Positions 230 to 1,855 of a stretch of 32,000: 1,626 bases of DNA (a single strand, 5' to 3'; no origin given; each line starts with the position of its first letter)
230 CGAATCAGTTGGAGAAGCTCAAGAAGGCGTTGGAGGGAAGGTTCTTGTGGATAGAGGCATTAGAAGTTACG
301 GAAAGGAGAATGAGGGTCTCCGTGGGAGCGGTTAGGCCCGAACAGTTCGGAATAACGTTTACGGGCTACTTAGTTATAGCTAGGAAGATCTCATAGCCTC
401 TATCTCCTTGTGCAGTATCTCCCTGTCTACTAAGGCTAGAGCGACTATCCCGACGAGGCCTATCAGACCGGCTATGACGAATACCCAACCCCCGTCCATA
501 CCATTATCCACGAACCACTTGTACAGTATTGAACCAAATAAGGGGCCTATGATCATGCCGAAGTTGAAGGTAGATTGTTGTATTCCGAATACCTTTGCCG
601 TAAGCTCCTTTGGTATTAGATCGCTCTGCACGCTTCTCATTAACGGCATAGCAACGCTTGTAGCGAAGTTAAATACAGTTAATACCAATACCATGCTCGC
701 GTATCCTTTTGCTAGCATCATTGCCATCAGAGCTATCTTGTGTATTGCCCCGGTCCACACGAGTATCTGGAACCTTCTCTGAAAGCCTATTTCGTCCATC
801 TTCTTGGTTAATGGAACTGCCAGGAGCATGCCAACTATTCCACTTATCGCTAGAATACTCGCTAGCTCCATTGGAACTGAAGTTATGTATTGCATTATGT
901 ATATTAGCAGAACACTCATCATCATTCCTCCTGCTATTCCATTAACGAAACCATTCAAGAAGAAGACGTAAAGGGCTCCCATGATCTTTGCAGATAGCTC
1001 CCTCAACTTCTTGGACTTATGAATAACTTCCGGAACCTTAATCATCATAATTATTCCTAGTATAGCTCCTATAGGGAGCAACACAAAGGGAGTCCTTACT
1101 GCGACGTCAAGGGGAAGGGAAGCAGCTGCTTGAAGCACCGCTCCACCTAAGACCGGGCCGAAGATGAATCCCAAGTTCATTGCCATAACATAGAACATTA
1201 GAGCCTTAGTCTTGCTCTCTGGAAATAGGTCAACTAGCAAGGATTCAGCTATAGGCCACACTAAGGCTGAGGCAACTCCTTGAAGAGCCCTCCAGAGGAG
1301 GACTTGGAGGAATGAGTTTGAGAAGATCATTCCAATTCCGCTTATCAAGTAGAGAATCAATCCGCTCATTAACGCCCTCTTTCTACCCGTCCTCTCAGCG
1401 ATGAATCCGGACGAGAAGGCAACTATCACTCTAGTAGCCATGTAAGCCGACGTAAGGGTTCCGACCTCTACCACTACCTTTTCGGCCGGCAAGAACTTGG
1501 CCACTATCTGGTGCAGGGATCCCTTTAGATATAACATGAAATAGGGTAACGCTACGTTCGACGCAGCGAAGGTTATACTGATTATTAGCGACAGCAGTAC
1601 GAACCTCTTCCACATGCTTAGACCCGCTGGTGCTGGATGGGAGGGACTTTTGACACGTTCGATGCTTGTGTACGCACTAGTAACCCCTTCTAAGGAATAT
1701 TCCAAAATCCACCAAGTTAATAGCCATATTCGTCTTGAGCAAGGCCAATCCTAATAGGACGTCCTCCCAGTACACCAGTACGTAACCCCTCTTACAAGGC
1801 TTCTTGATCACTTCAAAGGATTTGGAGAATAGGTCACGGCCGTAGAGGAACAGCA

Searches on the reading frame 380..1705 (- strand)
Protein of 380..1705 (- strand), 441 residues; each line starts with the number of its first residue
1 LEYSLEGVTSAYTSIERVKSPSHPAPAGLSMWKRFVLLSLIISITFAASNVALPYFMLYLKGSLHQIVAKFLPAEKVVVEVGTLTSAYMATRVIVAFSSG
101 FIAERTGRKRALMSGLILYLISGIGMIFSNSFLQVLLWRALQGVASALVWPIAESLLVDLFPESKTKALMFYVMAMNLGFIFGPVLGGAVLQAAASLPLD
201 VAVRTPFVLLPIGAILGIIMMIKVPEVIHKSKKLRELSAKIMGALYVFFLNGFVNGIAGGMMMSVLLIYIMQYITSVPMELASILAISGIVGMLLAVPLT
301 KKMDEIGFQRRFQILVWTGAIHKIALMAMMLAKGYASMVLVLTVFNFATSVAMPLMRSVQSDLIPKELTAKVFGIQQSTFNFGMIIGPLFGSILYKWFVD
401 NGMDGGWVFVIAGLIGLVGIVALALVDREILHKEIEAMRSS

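Call 42: search_protein_families(library=ncbifam, proteins=[window:380-1705:-], max_evalue=0.00001)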
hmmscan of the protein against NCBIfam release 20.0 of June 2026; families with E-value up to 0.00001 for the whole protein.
window:380-1705:- (441 aa): 31 families (the best 25 are shown)
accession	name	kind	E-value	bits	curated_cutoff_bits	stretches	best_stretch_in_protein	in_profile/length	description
TIGR00880.1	2_A_01_02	superfamily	2.1e-25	89.5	131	2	85-224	4-137/141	multidrug resistance protein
TIGR00711.1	efflux_EmrB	subfamily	4.2e-15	55.5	230.2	1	80-264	38-218/485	DHA2 family efflux MFS transporter permease subunit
NF012174.0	tet_MFS_A_B_C_D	equivalog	8.7e-15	54.4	475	1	65-415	26-374/382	Tet(A)/Tet(B)/Tet(C) family tetracycline efflux MFS transporter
NF000391.1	EmrB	exception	7.2e-11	41.4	925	1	85-191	53-159/501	multidrug efflux MFS transporter permease subunit EmrB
TIGR00881.1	2A0104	subfamily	1.9e-10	40.3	407.75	1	79-192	30-144/379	phosphoglycerate transporter protein PgtP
NF000089.1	qac_MFS_AB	exception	2.2e-10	40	900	1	59-220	37-196/514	QacA/B family quaternary ammonium compound efflux MFS transporter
NF012180.1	tet_MFS_43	exception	4.6e-10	39.1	999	1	78-217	55-196/484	tetracycline efflux MFS transporter Tet(43)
TIGR00710.1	efflux_Bcr_CflA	subfamily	5.1e-10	39.3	200.9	1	85-345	46-309/385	Bcr/CflA family efflux MFS transporter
NF002962.0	PRK03633.1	equivalog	8.8e-09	34.9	361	1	67-419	28-364/382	MFS transporter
NF047396.1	MFS_flip_LtaA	equivalog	8.9e-09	34.9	450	1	67-400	35-365/394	lipoteichoic acid biosynthesis MFS flippase LtaA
NF007799.0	PRK10504.1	subfamily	1e-08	34.6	426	1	80-223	46-184/471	multidrug transporter subunit MdtD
TIGR00891.1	2A0112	subfamily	2.2e-08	33.6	552.9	1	76-228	44-192/405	sialate:H+ symport family MFS transporter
TIGR00899.1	2A0120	subfamily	2.5e-08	33.4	522.3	0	34-193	200-349/375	sugar efflux transporter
NF007472.0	PRK10054.1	equivalog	3.6e-08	32.8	582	0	257-396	21-157/395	efflux MFS transporter YdeE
TIGR00895.1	2A0115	subfamily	5.5e-08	32.1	418.55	1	79-231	52-195/398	aromatic acid/H+ symport family MFS transporter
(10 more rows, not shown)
